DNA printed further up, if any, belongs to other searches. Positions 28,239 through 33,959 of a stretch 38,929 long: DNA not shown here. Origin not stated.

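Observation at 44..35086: Candidate integrated surface glyco-adhesin island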

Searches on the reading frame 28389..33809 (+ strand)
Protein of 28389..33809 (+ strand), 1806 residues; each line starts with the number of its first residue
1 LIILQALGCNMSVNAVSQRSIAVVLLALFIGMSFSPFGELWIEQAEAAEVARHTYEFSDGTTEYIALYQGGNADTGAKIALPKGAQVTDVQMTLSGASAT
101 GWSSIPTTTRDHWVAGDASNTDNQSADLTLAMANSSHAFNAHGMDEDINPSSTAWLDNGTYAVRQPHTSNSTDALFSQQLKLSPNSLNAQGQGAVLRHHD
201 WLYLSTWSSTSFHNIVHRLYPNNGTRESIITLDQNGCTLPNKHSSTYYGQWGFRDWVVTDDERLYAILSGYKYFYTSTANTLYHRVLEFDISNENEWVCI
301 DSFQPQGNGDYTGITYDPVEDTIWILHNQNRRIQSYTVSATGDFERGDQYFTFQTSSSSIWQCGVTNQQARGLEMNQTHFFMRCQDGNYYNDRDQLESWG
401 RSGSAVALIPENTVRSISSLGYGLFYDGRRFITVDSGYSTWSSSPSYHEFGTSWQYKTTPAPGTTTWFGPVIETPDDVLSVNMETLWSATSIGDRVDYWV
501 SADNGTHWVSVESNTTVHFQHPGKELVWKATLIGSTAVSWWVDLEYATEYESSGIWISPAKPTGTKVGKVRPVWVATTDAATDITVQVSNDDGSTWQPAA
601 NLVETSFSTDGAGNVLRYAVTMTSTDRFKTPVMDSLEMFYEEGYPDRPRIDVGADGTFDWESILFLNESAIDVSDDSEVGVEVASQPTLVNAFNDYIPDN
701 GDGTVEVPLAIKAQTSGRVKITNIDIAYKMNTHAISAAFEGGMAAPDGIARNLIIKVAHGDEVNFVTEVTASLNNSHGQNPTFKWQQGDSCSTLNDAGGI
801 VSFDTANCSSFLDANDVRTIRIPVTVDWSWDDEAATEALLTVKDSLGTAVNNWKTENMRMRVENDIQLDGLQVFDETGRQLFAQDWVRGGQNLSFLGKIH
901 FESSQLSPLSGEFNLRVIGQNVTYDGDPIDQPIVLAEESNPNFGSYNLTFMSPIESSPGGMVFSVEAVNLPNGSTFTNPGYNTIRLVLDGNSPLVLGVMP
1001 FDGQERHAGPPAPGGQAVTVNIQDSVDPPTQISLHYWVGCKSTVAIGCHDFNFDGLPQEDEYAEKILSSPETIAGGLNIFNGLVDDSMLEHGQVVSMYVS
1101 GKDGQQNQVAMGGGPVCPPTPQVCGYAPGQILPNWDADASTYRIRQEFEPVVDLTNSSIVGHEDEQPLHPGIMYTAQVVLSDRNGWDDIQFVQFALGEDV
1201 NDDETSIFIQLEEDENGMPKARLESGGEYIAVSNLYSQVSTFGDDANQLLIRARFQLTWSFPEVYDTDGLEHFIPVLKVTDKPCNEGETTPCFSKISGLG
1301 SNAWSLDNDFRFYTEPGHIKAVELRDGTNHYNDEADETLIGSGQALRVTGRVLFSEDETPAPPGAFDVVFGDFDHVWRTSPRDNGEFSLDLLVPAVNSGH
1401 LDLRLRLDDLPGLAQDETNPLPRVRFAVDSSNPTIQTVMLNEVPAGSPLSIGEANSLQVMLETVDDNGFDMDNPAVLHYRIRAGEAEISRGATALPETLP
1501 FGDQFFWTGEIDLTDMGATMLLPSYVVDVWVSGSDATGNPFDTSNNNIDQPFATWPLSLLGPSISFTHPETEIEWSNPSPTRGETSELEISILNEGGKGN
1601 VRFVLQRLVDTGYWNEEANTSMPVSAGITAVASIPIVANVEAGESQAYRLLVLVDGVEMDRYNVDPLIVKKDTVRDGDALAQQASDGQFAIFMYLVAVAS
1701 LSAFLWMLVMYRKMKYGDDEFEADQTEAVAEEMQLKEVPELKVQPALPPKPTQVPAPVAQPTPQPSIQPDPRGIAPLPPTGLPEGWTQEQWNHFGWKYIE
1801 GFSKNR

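Call 5: search_protein_families(library=pfam, proteins=[window:28389-33809:+], max_evalue=0.01)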
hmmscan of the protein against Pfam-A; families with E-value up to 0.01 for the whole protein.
window:28389-33809:+ (1806 aa): 0 families

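Call 10: search_protein_families(library=ncbifam, proteins=[window:28389-33809:+], max_evalue=0.01)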
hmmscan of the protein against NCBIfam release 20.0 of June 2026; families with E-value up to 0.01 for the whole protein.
window:28389-33809:+ (1806 aa): 0 families

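Call 23: find_homologous_proteins(query=window:28389-33809:+)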
Query window:28389-33809:+ (1806 aa): 149 proteins with E <= 0.001 among 8000 candidates; the best 120 are listed.
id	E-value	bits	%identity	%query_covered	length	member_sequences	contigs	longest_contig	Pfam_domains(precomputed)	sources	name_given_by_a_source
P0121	0.0e+0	4108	97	99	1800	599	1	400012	-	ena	-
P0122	0.0e+0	3753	88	99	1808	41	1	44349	-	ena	-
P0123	0.0e+0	3745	87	99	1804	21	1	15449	-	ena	-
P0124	0.0e+0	3744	87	99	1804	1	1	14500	-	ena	-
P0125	0.0e+0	3700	86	99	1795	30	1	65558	-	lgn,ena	-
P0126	0.0e+0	3570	83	99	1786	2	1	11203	-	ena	-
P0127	0.0e+0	3564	83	99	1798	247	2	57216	-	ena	-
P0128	0.0e+0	3556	83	99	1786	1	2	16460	-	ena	-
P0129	0.0e+0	3553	83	99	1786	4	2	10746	-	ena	-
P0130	0.0e+0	2593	60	99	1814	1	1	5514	-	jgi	-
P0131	0.0e+0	2593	60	99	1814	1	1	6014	-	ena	-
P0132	0.0e+0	2592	61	99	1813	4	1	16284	-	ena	-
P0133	0.0e+0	2586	62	100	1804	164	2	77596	-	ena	-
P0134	0.0e+0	2584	61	99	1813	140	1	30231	-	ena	-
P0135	0.0e+0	2584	60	99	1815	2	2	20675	-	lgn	-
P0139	0.0e+0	2574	61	99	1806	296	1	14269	-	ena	-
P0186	0.0e+0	2493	59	99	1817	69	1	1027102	-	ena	-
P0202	0.0e+0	2393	58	99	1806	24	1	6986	-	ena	-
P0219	0.0e+0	2192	53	99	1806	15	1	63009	-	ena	-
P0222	0.0e+0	2178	53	97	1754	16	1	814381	-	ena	-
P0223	0.0e+0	2178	53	99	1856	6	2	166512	-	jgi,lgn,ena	-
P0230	0.0e+0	2160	53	99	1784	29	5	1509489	-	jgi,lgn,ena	-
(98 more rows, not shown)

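Call 24: find_encoding_contigs(protein=P0230, flank=10000, max_places=1)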
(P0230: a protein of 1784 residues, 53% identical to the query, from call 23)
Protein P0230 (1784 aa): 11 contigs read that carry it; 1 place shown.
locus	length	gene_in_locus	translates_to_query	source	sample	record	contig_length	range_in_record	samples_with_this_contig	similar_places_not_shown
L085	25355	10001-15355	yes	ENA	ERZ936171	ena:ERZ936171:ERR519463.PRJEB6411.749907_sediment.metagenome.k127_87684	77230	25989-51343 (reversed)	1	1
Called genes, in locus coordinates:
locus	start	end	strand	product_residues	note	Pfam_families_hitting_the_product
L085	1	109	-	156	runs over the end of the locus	-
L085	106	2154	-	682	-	-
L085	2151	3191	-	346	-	PF23960:DUF7289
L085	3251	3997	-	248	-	PF00753:Lactamase_B, PF12706:Lactamase_B_2, PF23023:Anti-Pycsar_Apyc1 (weak)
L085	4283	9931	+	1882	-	-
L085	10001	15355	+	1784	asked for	-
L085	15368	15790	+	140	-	-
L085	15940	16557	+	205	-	-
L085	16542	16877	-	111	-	-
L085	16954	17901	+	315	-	PF01470:Peptidase_C15, PF00293:NUDIX, PF14815:NUDIX_4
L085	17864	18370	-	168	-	-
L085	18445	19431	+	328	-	PF00535:Glycos_transf_2, PF13641:Glyco_tranf_2_3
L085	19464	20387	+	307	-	-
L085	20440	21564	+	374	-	PF00226:DnaJ, PF01556:DnaJ_C, PF15777:Anti-TRAP (faint), PF00684:DnaJ_CXXCXGXG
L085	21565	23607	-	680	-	-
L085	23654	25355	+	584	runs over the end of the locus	PF17884:DUF5591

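Call 25: find_encoding_contigs(protein=P0186, flank=10000, max_places=1)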
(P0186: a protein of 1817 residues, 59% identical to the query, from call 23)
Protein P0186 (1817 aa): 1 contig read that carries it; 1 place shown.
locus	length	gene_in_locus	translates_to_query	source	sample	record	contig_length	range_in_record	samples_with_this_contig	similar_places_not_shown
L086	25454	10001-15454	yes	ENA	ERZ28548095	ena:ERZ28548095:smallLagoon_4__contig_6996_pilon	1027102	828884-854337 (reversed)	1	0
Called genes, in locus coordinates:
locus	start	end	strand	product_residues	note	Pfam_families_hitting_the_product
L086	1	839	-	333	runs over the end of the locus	-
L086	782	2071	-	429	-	-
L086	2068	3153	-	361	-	PF23960:DUF7289 (weak)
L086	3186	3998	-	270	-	PF00753:Lactamase_B, PF23023:Anti-Pycsar_Apyc1, PF12706:Lactamase_B_2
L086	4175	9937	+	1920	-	-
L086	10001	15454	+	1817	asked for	-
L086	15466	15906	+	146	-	-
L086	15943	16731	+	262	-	-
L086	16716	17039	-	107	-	-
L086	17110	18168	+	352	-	PF01470:Peptidase_C15, PF00293:NUDIX, PF14815:NUDIX_4 (weak)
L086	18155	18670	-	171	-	-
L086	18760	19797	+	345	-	PF00535:Glycos_transf_2, PF13641:Glyco_tranf_2_3 (faint), PF13632:Glyco_trans_2_3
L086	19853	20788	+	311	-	-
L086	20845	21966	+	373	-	PF00226:DnaJ, PF01556:DnaJ_C, PF00684:DnaJ_CXXCXGXG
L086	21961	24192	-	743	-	-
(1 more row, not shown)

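Call 26: find_encoding_contigs(protein=P0121, flank=10000, max_places=1)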
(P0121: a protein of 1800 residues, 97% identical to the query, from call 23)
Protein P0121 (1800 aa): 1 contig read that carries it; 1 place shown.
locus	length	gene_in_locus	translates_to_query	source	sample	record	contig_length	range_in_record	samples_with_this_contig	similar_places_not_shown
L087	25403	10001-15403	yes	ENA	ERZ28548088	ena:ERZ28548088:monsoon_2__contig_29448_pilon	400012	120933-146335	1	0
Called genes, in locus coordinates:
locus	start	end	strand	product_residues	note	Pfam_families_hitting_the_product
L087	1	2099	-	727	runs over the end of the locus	-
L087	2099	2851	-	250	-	-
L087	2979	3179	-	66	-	-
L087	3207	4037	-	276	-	PF00753:Lactamase_B, PF23023:Anti-Pycsar_Apyc1 (weak), PF12706:Lactamase_B_2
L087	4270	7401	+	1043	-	-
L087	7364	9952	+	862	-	-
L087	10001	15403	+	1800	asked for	-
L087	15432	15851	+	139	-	-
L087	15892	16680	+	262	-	-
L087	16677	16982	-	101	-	-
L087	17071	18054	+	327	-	PF01470:Peptidase_C15, PF00293:NUDIX, PF14815:NUDIX_4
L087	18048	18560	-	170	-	-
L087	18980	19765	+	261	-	-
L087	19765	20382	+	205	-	-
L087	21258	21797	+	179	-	PF01556:DnaJ_C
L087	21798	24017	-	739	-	-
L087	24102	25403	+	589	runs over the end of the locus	PF17884:DUF5591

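Call 37: search_solved_structures(query=A2, max_evalue=1)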
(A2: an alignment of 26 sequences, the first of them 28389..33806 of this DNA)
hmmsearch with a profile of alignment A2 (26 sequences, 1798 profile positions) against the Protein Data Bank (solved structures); distinct sequences matched with E-value up to 1: 1.
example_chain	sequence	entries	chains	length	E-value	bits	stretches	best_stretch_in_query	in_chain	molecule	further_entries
6x1k_A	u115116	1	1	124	0.026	14.7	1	416-473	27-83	De novo designed transmembrane beta-barrel TMB2.3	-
